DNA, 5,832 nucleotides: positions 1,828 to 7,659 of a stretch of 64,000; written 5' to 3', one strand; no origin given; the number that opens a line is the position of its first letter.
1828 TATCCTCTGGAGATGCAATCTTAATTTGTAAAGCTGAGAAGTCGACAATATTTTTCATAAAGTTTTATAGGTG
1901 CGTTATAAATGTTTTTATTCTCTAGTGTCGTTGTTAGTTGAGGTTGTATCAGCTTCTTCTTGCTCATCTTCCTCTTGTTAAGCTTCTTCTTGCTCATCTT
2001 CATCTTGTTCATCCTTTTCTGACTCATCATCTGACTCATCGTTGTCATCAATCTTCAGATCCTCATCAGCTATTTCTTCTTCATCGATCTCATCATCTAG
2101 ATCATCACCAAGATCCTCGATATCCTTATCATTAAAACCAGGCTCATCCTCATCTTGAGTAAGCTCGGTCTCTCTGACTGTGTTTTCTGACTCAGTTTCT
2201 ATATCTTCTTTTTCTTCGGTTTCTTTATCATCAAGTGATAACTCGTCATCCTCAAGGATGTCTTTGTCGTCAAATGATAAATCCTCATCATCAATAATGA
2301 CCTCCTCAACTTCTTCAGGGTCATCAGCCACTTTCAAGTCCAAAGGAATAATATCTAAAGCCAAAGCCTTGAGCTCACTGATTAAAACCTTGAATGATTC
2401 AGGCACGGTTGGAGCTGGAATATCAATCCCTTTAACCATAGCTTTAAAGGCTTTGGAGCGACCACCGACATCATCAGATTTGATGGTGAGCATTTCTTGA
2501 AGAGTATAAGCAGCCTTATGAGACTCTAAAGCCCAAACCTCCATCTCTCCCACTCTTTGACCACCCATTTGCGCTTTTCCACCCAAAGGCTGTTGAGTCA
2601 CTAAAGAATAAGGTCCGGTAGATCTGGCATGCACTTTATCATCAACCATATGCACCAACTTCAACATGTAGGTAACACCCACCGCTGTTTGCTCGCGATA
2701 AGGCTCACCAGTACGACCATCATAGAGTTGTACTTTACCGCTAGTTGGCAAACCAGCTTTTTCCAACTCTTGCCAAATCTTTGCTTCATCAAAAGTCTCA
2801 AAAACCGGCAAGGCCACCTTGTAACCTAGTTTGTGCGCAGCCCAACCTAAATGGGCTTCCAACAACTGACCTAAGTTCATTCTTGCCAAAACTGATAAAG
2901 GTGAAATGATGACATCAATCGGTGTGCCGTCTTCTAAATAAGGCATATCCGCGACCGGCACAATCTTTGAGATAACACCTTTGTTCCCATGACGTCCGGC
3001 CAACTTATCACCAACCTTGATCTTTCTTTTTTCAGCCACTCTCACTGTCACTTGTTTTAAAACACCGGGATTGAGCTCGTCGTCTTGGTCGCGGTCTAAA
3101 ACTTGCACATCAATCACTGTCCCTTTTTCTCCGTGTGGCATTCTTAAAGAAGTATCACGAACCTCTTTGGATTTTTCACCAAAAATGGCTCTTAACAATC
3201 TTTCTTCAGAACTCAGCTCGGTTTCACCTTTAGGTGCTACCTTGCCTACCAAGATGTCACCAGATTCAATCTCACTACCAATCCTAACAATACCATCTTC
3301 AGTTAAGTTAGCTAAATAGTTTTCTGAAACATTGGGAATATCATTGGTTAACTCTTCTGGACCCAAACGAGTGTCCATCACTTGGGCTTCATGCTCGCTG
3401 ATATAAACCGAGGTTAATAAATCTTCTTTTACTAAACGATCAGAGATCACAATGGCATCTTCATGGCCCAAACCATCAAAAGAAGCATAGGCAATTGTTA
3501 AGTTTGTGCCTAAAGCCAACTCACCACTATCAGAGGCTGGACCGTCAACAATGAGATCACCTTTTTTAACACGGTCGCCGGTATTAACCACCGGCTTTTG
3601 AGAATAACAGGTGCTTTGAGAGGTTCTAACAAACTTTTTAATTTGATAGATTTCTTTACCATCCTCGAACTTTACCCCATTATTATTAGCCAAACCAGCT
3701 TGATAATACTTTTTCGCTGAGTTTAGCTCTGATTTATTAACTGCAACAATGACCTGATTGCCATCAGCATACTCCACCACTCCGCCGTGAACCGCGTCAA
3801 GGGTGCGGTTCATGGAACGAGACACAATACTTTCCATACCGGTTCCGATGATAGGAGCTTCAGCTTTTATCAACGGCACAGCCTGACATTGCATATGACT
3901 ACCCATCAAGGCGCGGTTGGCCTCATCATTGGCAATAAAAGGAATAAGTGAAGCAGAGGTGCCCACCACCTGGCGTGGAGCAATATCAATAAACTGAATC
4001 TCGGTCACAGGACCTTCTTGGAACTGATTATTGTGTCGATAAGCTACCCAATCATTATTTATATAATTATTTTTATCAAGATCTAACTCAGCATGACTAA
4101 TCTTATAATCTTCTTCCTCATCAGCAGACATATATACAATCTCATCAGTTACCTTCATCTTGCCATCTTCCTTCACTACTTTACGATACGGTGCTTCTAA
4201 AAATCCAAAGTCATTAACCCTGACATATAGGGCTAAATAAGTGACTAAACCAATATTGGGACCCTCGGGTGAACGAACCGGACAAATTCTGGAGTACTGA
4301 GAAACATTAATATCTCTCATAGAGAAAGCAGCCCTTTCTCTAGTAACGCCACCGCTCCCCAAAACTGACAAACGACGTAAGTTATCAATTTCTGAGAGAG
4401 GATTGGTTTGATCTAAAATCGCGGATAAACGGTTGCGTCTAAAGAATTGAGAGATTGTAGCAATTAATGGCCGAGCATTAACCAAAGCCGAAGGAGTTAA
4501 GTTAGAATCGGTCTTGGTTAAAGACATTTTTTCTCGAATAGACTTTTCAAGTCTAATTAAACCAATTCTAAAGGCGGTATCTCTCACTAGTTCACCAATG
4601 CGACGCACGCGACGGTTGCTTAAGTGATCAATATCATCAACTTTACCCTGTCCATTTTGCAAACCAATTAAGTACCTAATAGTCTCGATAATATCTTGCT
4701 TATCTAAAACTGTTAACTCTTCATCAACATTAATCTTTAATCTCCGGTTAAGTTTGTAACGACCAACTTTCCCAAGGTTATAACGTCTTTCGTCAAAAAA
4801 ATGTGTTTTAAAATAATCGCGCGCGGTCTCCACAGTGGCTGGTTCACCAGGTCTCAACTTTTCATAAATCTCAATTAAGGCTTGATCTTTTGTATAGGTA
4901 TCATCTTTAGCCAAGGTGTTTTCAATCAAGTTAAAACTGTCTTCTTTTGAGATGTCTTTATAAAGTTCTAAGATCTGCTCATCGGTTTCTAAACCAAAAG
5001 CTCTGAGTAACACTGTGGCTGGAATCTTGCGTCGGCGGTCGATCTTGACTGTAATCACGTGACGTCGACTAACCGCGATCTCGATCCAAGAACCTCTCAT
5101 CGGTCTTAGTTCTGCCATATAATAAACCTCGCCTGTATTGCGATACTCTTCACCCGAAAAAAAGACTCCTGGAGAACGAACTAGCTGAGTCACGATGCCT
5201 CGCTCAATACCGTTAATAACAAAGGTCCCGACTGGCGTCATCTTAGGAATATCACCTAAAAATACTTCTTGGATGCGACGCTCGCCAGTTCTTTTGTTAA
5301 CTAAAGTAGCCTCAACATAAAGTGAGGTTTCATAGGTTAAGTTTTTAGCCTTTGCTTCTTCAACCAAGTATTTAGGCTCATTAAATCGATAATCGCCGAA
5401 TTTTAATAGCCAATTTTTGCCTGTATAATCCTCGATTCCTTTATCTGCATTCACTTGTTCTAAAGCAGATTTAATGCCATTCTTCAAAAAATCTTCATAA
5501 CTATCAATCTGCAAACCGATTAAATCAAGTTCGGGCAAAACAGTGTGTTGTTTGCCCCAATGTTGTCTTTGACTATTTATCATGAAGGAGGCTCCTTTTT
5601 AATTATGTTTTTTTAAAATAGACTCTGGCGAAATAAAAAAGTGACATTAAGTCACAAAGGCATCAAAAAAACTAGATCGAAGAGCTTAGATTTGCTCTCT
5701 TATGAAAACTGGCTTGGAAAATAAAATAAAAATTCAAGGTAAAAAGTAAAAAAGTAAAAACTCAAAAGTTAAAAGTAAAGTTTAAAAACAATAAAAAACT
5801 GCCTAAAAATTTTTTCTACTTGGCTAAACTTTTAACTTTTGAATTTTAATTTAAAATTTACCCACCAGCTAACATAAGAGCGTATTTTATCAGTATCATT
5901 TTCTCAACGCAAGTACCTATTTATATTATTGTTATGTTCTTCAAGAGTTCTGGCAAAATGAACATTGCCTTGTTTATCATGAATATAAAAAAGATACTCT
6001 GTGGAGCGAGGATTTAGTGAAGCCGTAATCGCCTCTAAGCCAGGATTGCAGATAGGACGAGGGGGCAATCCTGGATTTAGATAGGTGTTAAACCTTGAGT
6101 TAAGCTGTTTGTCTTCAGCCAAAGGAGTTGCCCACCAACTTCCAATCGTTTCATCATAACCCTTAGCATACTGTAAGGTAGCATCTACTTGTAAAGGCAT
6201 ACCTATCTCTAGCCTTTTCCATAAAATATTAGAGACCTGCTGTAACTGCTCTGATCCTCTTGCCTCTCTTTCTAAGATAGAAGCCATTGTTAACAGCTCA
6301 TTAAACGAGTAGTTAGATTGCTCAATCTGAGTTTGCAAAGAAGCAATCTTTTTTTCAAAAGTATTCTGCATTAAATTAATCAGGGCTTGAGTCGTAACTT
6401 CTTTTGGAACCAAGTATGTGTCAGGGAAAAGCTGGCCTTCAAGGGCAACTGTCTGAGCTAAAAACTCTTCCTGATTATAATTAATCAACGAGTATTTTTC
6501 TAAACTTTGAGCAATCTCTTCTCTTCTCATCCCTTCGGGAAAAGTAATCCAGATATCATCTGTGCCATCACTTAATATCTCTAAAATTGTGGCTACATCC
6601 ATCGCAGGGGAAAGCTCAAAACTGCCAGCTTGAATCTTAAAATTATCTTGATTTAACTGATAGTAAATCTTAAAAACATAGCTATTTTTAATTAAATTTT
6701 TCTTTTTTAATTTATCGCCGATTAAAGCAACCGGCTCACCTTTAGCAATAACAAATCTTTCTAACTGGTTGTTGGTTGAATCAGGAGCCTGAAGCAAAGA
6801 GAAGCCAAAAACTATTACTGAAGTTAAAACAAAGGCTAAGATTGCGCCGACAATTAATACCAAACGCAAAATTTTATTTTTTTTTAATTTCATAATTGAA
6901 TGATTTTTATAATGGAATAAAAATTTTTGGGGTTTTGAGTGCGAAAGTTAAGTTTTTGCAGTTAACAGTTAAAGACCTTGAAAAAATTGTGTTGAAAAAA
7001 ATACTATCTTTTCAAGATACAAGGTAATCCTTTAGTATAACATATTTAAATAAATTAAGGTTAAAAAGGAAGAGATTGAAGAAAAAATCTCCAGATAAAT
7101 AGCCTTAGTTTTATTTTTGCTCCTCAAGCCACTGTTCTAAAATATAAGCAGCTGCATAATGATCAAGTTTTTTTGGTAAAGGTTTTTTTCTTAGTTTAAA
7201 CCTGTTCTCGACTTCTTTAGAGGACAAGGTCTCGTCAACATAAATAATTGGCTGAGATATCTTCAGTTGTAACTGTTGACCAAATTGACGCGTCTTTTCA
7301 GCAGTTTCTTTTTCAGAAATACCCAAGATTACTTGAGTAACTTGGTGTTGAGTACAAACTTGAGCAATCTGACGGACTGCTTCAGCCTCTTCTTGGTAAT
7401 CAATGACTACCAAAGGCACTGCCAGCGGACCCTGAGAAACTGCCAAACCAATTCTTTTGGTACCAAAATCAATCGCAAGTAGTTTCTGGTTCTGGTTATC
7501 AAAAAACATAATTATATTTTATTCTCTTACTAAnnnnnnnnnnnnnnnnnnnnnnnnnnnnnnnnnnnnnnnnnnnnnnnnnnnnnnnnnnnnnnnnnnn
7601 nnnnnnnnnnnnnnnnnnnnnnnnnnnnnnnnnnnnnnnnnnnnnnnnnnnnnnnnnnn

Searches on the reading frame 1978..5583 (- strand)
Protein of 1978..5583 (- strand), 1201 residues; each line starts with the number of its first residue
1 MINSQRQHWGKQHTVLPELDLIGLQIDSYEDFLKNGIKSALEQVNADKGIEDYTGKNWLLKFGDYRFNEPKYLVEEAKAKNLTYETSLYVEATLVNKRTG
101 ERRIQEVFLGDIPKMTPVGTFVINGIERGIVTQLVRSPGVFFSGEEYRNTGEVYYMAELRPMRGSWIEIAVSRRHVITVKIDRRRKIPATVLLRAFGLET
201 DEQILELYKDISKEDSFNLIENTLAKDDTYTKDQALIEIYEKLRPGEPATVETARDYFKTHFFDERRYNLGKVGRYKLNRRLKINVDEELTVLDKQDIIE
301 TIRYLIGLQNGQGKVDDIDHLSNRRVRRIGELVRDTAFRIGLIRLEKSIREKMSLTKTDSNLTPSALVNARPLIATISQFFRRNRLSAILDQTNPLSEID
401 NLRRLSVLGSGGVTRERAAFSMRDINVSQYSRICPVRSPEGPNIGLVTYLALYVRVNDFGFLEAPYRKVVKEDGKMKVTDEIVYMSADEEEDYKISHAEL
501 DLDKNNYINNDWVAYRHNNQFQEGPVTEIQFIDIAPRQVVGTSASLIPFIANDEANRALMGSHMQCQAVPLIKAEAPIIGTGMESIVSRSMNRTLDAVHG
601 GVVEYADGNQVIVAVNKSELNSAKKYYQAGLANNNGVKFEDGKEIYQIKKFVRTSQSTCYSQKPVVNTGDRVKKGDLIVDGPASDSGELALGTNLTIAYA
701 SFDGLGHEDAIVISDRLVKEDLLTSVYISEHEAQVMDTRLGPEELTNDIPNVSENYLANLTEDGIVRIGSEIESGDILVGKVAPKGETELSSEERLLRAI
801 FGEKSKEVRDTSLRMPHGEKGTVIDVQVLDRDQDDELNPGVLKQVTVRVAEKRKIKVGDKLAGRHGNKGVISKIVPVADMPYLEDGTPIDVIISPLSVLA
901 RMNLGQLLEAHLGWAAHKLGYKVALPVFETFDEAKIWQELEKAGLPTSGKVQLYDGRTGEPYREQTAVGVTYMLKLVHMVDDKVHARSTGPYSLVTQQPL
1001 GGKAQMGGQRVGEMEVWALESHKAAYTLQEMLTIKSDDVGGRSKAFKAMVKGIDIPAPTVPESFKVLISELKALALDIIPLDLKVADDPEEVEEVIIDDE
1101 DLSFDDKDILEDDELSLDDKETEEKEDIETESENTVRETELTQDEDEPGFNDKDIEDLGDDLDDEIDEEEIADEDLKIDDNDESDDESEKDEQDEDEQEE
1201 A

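Call 43: search_protein_families(library=pfam, proteins=[window:1978-5583:-], max_evalue=0.001)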
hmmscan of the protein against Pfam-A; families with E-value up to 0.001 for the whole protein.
window:1978-5583:- (1201 aa): 6 families
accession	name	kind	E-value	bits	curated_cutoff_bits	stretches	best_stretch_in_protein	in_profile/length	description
PF00562.33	RNA_pol_Rpb2_6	-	1.9e-121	406.2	23.4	1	636-1005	28-373/373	RNA polymerase Rpb2, domain 6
PF04561.19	RNA_pol_Rpb2_2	-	2.2e-40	138.8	21.7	1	136-327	1-190/190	RNA polymerase Rpb2, domain 2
PF04560.25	RNA_pol_Rpb2_7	-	5.4e-22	78.5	32.1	1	1007-1078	1-82/87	RNA polymerase Rpb2, domain 7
PF04565.21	RNA_pol_Rpb2_3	-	7.9e-21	74.4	21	1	389-456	2-68/68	RNA polymerase Rpb2, domain 3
PF10385.14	RNA_pol_Rpb2_45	-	1e-17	64.3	28.2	1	466-535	1-66/66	RNA polymerase beta subunit external 1 domain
PF04563.20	RNA_pol_Rpb2_1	-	1.4e-16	61.1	28.2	1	21-373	2-201/203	RNA polymerase beta subunit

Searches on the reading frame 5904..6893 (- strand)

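Call 43: search_protein_families(library=pfam, proteins=[window:5904-6893:-], max_evalue=0.001)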
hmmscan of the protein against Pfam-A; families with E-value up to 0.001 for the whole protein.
window:5904-6893:- (329 aa): 1 family
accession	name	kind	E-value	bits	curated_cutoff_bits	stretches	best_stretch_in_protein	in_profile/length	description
PF02618.21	YceG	-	2.3e-74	250.8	32.4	1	47-325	1-274/275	YceG-like family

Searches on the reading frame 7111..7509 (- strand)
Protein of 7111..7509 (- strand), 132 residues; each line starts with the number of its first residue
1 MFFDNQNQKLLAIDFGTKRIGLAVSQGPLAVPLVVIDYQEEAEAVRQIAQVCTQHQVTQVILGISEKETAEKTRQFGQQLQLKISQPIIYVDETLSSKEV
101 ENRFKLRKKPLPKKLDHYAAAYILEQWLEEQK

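Call 43: search_protein_families(library=pfam, proteins=[window:7111-7509:-], max_evalue=0.001)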
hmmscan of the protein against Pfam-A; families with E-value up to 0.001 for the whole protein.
window:7111-7509:- (132 aa): 1 family
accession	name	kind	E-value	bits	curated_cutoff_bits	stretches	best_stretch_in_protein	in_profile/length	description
PF03652.20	RuvX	-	4.7e-27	95.4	29.2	1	9-129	2-133/134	Holliday junction resolvase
